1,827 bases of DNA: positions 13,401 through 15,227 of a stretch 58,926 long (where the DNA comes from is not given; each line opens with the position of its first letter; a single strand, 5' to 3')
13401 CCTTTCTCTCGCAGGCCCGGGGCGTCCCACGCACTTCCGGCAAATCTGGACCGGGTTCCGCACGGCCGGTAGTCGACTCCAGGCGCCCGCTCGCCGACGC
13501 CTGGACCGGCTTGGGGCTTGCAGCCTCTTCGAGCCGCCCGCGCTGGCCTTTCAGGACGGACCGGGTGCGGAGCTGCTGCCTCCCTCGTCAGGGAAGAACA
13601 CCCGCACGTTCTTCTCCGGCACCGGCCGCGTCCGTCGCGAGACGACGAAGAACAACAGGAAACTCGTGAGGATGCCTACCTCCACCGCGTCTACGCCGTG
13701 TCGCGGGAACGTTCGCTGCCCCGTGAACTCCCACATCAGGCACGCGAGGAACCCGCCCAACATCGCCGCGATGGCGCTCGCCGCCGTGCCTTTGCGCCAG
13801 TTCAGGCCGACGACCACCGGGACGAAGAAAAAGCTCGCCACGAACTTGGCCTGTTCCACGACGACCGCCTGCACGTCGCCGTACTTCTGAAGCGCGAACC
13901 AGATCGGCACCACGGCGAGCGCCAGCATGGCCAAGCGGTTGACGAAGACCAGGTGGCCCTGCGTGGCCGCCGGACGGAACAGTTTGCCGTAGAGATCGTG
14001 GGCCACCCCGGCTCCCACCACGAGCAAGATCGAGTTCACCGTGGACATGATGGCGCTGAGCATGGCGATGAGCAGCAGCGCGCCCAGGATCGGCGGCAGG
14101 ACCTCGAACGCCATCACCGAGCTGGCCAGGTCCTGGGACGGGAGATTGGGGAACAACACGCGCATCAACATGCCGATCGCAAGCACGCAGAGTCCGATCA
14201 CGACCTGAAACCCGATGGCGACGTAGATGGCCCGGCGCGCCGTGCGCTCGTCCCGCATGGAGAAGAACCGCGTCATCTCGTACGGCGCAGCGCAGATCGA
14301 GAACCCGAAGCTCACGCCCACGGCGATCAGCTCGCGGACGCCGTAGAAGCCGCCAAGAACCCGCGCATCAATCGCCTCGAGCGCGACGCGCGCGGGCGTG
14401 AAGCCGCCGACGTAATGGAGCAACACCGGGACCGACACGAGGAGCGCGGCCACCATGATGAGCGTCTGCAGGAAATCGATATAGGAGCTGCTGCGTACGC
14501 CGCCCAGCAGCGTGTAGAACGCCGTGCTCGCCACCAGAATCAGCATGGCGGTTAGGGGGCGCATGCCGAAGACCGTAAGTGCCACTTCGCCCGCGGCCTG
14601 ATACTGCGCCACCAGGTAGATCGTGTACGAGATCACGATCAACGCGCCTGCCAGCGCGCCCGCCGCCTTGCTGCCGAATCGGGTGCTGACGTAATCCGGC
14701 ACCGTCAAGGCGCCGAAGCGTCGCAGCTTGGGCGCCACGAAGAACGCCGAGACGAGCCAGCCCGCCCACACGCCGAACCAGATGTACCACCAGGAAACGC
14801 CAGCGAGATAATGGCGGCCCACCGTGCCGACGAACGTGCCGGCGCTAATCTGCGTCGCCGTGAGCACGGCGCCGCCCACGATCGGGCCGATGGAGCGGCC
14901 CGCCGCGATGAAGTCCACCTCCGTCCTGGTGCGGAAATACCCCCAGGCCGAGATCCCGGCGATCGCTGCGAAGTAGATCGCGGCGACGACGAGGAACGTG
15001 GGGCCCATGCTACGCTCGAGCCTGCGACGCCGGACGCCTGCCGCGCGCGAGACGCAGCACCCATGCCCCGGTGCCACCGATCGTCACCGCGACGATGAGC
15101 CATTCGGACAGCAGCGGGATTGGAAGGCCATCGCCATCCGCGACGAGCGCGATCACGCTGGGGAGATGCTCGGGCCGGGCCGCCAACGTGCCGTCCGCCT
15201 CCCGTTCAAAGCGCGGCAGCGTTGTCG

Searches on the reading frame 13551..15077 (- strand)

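Call 57: search_protein_families(library=pfam, proteins=[window:13551-15077:-], max_evalue=0.001)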
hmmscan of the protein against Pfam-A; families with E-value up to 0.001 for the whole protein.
window:13551-15077:- (508 aa): 1 family
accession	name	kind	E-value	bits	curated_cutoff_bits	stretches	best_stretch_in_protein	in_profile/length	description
PF00474.23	SSF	-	2.2e-54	185.4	22.8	1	56-442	1-406/406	Sodium:solute symporter family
